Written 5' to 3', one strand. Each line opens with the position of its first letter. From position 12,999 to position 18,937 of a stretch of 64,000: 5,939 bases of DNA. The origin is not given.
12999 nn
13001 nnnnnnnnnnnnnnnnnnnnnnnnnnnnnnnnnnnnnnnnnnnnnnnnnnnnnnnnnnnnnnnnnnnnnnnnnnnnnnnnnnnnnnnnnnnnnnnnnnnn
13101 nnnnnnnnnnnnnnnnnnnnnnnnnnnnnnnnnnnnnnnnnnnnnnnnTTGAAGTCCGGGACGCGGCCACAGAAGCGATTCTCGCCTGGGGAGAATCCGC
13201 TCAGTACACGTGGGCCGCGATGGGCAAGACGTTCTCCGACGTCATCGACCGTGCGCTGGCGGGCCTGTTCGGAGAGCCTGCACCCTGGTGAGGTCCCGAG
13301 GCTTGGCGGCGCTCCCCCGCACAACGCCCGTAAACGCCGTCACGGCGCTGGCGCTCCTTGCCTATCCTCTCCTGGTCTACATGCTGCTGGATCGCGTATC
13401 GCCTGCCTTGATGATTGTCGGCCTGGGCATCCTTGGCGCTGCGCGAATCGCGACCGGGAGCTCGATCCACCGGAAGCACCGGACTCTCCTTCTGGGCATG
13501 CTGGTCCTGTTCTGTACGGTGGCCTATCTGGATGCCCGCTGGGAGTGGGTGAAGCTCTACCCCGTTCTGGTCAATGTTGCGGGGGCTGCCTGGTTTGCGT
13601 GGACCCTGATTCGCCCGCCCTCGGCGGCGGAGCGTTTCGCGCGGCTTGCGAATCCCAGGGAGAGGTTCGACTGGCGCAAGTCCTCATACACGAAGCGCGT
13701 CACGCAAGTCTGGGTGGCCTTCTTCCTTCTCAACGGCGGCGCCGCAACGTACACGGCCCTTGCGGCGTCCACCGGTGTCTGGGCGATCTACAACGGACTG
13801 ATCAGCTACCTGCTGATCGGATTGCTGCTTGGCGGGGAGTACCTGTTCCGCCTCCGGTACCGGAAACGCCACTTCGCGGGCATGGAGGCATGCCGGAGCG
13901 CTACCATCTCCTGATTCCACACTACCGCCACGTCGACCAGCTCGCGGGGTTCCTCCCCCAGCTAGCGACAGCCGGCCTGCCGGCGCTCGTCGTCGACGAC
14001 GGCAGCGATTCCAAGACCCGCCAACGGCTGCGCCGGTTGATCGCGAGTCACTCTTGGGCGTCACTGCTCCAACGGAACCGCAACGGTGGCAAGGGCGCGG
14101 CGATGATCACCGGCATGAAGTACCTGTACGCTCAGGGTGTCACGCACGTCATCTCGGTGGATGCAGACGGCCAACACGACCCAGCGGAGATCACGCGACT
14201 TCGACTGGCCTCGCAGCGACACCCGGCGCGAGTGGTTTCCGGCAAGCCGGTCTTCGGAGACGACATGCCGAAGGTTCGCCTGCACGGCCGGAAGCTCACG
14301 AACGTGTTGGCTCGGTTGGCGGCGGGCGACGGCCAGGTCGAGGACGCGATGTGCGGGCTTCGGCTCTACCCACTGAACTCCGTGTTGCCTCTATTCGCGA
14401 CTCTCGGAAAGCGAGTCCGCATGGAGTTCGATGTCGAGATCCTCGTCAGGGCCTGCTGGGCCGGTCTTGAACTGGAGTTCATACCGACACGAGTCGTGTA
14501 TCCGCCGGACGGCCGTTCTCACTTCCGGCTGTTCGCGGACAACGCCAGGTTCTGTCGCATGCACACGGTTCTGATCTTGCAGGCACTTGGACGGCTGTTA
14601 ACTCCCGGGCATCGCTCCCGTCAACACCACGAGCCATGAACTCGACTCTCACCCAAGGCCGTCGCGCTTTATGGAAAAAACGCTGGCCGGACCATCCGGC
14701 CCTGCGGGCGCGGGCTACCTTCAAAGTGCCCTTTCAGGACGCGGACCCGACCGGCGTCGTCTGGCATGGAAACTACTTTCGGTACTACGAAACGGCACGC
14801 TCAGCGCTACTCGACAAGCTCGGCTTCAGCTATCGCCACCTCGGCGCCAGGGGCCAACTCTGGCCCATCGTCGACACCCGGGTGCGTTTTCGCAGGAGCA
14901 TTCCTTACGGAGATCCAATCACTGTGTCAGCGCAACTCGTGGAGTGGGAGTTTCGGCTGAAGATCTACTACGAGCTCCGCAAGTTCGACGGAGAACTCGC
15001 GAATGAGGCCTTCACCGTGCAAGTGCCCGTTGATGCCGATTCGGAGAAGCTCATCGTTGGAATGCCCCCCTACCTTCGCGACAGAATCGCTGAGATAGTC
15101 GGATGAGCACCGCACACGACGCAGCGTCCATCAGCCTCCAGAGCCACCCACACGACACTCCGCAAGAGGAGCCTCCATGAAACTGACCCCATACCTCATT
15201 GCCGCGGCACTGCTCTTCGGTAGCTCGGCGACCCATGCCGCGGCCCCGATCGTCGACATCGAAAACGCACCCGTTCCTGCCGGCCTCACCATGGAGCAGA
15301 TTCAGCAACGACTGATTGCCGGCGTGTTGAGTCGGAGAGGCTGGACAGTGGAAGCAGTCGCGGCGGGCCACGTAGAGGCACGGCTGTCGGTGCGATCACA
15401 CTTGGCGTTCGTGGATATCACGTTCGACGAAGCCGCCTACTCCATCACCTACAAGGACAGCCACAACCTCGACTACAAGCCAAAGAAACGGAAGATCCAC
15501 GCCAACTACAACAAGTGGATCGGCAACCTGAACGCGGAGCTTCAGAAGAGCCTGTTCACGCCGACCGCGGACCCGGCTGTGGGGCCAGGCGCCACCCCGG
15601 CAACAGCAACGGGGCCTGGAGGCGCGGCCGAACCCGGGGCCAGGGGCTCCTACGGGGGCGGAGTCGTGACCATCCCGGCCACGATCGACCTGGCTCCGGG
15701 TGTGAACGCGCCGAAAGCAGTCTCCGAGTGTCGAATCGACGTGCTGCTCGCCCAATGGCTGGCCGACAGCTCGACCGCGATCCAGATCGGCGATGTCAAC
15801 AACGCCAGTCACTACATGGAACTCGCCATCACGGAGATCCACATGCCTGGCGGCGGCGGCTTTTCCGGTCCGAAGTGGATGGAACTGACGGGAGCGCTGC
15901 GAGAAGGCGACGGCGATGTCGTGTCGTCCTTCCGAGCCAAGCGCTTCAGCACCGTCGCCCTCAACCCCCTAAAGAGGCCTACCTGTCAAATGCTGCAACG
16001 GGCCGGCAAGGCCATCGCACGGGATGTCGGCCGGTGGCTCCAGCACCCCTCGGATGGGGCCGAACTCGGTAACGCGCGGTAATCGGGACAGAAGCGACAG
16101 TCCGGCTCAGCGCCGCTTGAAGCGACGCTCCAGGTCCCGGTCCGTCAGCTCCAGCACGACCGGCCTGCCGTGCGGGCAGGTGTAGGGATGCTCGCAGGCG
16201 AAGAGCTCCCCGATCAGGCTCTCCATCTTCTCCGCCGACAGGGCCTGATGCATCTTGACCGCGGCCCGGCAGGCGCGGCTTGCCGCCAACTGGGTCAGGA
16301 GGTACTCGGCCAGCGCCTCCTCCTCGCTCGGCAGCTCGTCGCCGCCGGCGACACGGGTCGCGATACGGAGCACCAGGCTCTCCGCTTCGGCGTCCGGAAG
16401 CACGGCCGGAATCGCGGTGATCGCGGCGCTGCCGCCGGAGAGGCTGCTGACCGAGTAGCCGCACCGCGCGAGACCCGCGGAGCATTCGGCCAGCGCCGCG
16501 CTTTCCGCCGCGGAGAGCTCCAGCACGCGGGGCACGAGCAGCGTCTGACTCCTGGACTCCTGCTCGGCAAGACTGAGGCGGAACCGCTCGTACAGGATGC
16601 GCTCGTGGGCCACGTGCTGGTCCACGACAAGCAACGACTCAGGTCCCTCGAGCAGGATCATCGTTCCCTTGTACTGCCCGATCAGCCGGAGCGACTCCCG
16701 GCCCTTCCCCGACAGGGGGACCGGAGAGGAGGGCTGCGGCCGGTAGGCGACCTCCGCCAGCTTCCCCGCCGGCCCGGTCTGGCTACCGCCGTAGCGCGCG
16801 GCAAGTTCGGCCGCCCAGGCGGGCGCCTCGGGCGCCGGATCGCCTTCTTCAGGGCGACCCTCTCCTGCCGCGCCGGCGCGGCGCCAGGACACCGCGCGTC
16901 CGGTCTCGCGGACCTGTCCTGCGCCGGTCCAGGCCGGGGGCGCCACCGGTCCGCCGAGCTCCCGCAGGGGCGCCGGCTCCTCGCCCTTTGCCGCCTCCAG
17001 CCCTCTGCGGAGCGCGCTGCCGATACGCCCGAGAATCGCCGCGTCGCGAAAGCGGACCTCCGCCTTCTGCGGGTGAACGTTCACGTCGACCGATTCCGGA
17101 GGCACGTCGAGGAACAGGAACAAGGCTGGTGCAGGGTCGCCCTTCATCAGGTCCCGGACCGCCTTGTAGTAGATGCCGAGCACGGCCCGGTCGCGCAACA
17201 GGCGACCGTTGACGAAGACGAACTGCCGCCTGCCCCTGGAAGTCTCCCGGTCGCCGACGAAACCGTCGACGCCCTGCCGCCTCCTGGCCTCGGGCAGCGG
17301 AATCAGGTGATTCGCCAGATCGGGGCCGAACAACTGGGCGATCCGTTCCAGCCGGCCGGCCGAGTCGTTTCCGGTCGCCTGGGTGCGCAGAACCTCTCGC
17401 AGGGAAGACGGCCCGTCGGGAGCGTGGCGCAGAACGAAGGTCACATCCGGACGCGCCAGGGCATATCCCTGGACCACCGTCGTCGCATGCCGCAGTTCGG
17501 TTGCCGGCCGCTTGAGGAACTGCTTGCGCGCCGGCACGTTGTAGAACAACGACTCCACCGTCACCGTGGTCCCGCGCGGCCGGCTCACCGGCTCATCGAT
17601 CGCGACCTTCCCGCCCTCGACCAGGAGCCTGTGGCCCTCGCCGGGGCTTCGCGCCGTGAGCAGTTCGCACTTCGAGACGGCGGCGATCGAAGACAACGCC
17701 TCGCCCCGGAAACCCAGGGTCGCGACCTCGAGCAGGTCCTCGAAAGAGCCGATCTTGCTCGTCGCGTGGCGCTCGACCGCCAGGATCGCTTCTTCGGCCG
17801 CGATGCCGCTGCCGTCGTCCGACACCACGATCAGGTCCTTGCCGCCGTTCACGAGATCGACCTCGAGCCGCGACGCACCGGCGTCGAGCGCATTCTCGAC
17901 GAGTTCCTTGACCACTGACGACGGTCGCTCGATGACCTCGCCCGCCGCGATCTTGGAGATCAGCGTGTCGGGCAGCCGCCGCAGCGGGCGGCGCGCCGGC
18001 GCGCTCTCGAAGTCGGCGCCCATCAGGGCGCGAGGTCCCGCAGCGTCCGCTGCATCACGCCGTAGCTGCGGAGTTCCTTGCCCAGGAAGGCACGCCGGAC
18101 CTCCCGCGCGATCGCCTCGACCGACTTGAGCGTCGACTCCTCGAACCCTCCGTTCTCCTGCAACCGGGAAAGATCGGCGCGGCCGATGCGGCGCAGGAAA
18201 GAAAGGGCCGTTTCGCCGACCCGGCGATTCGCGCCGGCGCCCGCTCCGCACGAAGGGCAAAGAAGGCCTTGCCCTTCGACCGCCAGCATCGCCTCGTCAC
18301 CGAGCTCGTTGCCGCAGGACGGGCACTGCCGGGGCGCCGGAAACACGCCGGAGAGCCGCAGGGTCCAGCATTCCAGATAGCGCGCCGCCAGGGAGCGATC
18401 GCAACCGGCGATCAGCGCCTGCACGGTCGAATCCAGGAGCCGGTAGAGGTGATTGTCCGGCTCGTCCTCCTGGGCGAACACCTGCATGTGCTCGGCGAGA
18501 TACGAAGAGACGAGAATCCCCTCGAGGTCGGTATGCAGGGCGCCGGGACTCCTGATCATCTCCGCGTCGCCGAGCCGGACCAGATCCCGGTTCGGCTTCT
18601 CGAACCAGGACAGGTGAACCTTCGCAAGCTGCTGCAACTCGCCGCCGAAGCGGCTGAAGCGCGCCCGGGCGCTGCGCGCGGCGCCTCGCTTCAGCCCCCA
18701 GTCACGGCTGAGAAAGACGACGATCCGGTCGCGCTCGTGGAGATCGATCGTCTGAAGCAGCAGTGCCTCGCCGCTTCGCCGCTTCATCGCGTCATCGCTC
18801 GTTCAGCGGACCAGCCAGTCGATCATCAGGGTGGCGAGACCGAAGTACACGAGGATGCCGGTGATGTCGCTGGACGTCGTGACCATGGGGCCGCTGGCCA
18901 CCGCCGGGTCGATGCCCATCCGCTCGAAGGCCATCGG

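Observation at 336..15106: Aryl-polyene (xanthomonadin/APE-type) biosynthetic gene cluster carrying an embedded flavin-dependent halogenase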

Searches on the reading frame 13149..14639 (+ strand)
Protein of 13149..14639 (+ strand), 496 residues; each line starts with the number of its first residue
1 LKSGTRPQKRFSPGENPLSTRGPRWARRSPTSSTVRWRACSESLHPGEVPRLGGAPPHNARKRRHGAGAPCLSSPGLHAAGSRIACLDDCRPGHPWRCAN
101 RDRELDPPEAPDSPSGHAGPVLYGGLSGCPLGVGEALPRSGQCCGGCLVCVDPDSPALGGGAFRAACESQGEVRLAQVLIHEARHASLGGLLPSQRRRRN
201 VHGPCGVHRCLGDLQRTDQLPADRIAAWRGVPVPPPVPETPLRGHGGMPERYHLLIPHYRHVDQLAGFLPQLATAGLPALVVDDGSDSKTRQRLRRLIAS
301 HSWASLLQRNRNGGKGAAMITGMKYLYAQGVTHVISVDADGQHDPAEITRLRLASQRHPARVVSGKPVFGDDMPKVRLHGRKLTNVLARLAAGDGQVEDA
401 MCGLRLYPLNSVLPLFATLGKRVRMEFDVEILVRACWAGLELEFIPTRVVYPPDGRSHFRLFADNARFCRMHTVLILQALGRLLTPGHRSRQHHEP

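Call 4: search_protein_families(library=pfam, proteins=[window:13149-14639:+], max_evalue=0.01)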
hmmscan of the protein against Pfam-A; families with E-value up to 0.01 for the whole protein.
window:13149-14639:+ (496 aa): 1 family
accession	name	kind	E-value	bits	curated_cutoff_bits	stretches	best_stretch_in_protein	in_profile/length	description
PF00535.33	Glycos_transf_2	-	4.2e-11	43.5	23.3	1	280-381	31-129/168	Glycosyl transferase family 2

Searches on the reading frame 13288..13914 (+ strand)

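Call 19: search_protein_families(library=ncbifam, proteins=[window:13288-13914:+], max_evalue=0.01)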
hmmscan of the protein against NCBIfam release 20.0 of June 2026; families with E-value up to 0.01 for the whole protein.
window:13288-13914:+ (208 aa): 1 family
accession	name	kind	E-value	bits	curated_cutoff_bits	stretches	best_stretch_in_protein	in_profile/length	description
NF001324.0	PRK00259.1-2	equivalog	0.0031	18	187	1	134-188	114-170/181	septation protein A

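Call 20: search_protein_families(library=pfam, proteins=[window:13288-13914:+], max_evalue=0.1)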
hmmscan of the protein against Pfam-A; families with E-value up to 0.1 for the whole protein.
window:13288-13914:+ (208 aa): 1 family
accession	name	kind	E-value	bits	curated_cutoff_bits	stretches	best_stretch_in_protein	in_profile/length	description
PF25587.1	Rv2743c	-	0.0033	17.5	27.7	1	113-179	7-71/237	Rv2743c family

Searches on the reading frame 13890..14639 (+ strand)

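Call 19: search_protein_families(library=ncbifam, proteins=[window:13890-14639:+], max_evalue=0.01)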
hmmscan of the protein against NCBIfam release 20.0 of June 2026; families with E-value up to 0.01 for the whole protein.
window:13890-14639:+ (249 aa): 9 families
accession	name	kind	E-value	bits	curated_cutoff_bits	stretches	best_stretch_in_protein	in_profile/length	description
NF047588.1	GlcsyltransPgfSStrep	equivalog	8.2e-09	35.1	500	1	21-159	26-158/308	glycosyltransferase PgfS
NF058614.1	PPMAGASynPpgS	equivalog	4.6e-08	32.7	370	1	7-120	4-113/226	polyprenyl-phospho-N-acetylgalactosaminyl synthase PpgS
NF041875.1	EPS_EpsD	equivalog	1.2e-06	28.2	370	1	8-220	4-221/325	exopolysaccharide biosynthesis glycosyltransferase EpsD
TIGR04182.1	glyco_TIGR04182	equivalog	1.4e-06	27.9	325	1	7-202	4-190/293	S-layer glycoprotein N-glycosyltransferase AglJ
NF007986.1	PRK10714.1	equivalog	8.9e-06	24.9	529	1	32-161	41-165/316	undecaprenyl-phosphate 4-deoxy-4-formamido-L-arabinose transferase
TIGR03937.1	PgaC_IcaA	equivalog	1.5e-05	24.1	422.3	1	7-98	49-140/407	poly-beta-1,6-N-acetyl-D-glucosamine synthase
TIGR01556.1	rhamnosyltran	subfamily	0.00049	19.4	200.55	1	28-125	20-115/281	rhamnosyltransferase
TIGR03965.1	mycofact_glyco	equivalog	0.0011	17.9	280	0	9-77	80-151/467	mycofactocin biosynthesis glycosyltransferase MftF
NF050113.1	gal_furan_GlfT1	equivalog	0.0071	15.7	330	1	32-116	31-113/290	galactofuranosyltransferase GlfT1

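Call 20: search_protein_families(library=pfam, proteins=[window:13890-14639:+], max_evalue=0.1)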
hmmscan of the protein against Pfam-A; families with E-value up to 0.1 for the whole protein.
window:13890-14639:+ (249 aa): 1 family
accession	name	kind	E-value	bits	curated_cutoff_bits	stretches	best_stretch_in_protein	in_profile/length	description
PF00535.33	Glycos_transf_2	-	1.1e-11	45.4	23.3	1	33-134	31-129/168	Glycosyl transferase family 2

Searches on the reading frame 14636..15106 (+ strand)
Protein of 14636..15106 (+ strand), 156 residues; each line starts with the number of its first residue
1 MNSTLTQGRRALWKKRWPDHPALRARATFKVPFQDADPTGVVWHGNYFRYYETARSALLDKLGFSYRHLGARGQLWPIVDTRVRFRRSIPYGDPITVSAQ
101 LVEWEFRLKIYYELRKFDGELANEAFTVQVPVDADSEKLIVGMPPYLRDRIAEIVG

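Call 4: search_protein_families(library=pfam, proteins=[window:14636-15106:+], max_evalue=0.01)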
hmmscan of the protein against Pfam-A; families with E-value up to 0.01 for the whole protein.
window:14636-15106:+ (156 aa): 3 families
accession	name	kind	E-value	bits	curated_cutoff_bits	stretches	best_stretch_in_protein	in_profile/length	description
PF13279.12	4HBT_2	-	1.3e-15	58.4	25.5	1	31-150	1-121/122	Thioesterase-like superfamily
PF03061.28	4HBT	-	6.5e-11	42.8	20.6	1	40-103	2-58/79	Thioesterase superfamily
PF01643.23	Acyl-ACP_TE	-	0.00083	19.5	23.7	1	26-139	5-120/131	Acyl-ACP thioesterase N-terminal domain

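Call 19: search_protein_families(library=ncbifam, proteins=[window:14636-15106:+], max_evalue=0.01)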
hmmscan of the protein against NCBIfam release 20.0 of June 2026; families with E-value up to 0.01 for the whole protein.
window:14636-15106:+ (156 aa): 5 families
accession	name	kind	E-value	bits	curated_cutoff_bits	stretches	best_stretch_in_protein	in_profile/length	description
NF047424.1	MenI_Staph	exception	1.8e-17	63.6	225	1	29-139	8-119/148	1,4-dihydroxy-2-naphthoyl-CoA hydrolase MenI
TIGR00051.1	TIGR00051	subfamily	5.7e-17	62.1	68.7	1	30-139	3-113/117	YbgC/FadM family acyl-CoA thioesterase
TIGR02799.1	thio_ybgC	equivalog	1.5e-11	44.6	141.35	1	28-128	4-106/126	tol-pal system-associated acyl-CoA thioesterase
NF008065.0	PRK10800.1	equivalog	3.5e-06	27.2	185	1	28-70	9-51/134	tol-pal system-associated acyl-CoA thioesterase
NF005716.0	PRK07531.1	equivalog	0.00052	18.9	592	1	30-154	351-474/495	carnitine 3-dehydrogenase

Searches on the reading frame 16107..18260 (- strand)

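Call 4: search_protein_families(library=pfam, proteins=[window:16107-18260:-], max_evalue=0.01)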
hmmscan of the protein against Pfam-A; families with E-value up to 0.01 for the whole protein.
window:16107-18260:- (717 aa): 4 families
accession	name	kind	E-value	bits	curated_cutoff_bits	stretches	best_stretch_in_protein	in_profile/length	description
PF08676.16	MutL_C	-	7.9e-32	110.3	25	1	527-673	1-141/142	MutL C terminal dimerisation domain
PF01119.25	DNA_mis_repair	-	9.8e-24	83.7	26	1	307-410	1-107/119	DNA mismatch repair protein, C-terminal domain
PF13589.12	HATPase_c_3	-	7e-08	33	25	1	114-188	4-76/137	Histidine kinase-, DNA gyrase B-, and HSP90-like ATPase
PF02518.31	HATPase_c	-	3.7e-06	27.8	26.4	1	111-235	4-105/111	Histidine kinase-, DNA gyrase B-, and HSP90-like ATPase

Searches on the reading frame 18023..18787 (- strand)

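Call 20: search_protein_families(library=pfam, proteins=[window:18023-18787:-], max_evalue=0.1)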
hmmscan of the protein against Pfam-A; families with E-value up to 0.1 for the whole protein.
window:18023-18787:- (254 aa): 8 families
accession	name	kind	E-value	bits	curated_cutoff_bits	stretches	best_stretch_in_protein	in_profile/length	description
PF11967.14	RecO_N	-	2.8e-15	56.6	27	1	4-80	4-79/80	Recombination protein O N terminal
PF02565.21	RecO_C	-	5.7e-15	55.8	22.1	1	85-211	1-126/157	Recombination protein O C terminal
PF24460.1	DUF7575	-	0.014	15.2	28.5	1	152-165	3-15/28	Domain of unknown function (DUF7575)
PF03119.21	DNA_ligase_ZBD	-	0.02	15.2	25.8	0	154-162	1-9/27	NAD-dependent DNA ligase C4 zinc finger domain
PF13240.11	Zn_Ribbon_1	-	0.025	14.8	25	0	155-166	2-13/23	zinc-ribbon domain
PF18912.6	DZR_2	-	0.049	13.9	27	1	152-182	7-29/56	Double zinc ribbon domain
PF12773.13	DZR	-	0.06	14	27.3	0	150-187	10-37/45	Double zinc ribbon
PF09297.16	Zn_ribbon_NUD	-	0.063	13.4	24.8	0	153-161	22-30/32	NADH pyrophosphatase zinc ribbon domain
